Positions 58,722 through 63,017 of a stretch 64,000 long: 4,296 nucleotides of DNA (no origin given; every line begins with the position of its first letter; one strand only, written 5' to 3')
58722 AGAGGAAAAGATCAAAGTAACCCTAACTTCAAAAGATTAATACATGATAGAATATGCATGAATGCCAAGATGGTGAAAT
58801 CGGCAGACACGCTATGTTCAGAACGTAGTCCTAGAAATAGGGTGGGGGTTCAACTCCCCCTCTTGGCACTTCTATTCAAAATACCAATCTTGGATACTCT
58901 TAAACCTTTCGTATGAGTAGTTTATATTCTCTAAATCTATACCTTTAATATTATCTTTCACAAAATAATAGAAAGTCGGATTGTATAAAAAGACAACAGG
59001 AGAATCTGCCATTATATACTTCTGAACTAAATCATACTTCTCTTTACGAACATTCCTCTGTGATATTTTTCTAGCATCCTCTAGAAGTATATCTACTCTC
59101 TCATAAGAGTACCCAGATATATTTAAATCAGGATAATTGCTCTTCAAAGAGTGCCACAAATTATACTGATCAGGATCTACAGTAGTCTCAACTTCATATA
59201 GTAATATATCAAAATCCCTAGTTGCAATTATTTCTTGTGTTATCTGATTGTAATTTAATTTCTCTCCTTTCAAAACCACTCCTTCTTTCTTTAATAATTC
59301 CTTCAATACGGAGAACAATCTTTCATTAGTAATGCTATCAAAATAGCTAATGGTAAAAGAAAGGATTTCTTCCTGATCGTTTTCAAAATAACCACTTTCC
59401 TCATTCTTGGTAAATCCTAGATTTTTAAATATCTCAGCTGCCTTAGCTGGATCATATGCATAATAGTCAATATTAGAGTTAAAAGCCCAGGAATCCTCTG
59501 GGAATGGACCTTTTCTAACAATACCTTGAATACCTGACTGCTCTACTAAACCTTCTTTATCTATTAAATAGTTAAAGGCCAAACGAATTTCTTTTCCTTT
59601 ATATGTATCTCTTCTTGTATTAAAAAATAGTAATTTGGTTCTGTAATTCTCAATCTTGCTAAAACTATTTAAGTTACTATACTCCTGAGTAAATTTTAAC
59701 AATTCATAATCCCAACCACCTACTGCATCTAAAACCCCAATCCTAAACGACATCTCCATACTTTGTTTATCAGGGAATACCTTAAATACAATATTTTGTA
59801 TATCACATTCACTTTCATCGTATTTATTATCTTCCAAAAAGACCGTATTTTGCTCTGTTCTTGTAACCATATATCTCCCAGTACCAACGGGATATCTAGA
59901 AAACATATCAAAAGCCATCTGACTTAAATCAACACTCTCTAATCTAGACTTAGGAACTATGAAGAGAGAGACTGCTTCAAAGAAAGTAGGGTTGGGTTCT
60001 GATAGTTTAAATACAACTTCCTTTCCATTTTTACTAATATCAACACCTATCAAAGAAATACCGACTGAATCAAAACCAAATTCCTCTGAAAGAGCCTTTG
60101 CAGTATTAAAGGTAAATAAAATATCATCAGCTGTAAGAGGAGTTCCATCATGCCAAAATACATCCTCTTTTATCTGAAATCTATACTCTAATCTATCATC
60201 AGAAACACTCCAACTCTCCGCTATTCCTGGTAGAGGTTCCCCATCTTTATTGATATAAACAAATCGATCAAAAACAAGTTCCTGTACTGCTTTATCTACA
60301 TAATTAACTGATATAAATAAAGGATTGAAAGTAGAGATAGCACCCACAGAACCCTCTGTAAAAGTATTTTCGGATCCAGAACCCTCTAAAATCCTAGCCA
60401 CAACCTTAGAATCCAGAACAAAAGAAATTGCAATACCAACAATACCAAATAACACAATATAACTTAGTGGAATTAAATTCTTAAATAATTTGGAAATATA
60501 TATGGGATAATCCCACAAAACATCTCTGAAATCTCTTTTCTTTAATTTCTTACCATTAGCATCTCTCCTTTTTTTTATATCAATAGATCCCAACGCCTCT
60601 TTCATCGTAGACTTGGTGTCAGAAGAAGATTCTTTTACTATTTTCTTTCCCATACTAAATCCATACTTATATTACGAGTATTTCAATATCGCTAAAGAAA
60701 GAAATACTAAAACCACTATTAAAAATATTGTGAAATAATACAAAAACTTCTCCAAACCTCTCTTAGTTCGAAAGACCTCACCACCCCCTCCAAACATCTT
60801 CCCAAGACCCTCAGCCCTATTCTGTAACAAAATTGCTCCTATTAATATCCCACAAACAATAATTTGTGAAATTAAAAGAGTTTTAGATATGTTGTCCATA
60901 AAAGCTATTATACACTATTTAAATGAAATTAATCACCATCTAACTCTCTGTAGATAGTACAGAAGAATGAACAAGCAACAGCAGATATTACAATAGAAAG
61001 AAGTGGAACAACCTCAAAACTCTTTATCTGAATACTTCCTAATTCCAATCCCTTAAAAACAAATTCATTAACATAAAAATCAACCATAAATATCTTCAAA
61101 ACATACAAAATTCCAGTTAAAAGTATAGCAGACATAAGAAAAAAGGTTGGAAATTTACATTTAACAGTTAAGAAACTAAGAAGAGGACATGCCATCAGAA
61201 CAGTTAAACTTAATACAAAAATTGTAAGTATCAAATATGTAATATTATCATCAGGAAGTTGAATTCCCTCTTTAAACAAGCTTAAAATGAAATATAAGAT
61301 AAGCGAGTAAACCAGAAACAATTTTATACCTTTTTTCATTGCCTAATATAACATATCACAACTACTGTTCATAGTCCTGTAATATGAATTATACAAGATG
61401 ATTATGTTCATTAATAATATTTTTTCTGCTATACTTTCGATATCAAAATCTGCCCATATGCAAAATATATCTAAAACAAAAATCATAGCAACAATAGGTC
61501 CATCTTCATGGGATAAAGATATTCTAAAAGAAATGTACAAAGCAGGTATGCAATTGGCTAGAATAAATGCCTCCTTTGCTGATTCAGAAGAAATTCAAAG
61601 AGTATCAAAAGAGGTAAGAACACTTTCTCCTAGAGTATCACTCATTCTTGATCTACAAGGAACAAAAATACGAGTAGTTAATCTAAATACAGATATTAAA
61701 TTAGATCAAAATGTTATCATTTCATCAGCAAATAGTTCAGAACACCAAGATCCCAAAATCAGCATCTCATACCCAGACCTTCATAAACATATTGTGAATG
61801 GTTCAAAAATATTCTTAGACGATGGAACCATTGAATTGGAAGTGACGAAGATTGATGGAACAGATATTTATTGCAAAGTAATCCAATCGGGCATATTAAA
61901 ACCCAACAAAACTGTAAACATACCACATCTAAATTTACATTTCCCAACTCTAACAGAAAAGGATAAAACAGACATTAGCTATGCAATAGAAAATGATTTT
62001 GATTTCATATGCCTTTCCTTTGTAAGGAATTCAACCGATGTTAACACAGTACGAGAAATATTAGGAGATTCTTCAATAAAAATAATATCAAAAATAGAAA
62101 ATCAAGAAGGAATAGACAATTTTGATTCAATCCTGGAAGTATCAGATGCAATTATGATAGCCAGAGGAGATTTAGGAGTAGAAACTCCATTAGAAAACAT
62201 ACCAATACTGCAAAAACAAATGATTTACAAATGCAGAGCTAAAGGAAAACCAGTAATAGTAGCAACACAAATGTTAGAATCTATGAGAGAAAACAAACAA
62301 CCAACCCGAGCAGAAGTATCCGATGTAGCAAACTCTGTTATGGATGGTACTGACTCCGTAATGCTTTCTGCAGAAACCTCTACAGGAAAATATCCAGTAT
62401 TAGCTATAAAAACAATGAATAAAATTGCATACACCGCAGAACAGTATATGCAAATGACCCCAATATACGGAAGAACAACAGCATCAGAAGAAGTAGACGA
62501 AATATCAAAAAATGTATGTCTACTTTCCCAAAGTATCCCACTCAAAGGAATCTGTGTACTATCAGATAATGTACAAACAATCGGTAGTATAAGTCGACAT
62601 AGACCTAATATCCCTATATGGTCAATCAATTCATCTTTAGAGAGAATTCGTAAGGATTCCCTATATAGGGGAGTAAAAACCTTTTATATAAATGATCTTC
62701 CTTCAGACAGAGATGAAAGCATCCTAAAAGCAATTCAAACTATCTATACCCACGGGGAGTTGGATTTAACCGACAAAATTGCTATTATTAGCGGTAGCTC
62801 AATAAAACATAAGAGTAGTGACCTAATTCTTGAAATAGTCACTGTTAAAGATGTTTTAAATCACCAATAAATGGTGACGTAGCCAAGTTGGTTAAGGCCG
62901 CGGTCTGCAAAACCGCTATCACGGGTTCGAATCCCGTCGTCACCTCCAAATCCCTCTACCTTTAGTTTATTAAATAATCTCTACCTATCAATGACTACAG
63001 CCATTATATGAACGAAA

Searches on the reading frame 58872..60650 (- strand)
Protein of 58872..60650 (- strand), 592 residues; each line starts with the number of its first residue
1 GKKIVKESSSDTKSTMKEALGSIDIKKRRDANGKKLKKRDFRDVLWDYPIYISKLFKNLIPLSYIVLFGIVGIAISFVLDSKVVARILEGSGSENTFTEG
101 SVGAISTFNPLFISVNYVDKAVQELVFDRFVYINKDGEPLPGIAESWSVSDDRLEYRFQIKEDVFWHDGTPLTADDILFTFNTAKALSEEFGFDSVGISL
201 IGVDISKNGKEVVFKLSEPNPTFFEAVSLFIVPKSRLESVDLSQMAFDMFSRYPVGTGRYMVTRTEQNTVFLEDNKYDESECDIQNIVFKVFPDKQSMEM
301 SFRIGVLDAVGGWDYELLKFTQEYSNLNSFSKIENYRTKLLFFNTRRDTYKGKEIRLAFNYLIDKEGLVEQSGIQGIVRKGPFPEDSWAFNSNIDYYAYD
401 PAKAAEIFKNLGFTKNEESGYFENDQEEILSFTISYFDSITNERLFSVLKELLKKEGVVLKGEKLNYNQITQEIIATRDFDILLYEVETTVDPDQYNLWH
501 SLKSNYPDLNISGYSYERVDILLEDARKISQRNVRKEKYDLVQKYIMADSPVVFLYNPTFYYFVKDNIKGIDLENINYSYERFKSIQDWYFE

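Call 49: search_protein_families(library=pfam, proteins=[window:58872-60650:-], max_evalue=0.00001)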
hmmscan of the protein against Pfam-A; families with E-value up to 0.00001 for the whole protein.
window:58872-60650:- (592 aa): 1 family
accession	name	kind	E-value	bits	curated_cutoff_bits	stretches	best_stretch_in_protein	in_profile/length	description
PF00496.27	SBP_bac_5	-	1.8e-54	185.7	32.4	1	139-504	2-363/368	Bacterial extracellular solute-binding proteins, family 5 Middle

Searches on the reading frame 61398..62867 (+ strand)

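Call 49: search_protein_families(library=pfam, proteins=[window:61398-62867:+], max_evalue=0.00001)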
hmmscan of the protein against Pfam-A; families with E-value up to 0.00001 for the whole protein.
window:61398-62867:+ (490 aa): 2 families
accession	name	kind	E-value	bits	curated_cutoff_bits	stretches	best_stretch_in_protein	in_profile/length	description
PF00224.27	PK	-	9.2e-108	360.6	30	1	25-337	2-328/328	Pyruvate kinase, barrel domain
PF02887.21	PK_C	-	5.6e-12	46.2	28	1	367-475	1-109/114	Pyruvate kinase, alpha/beta domain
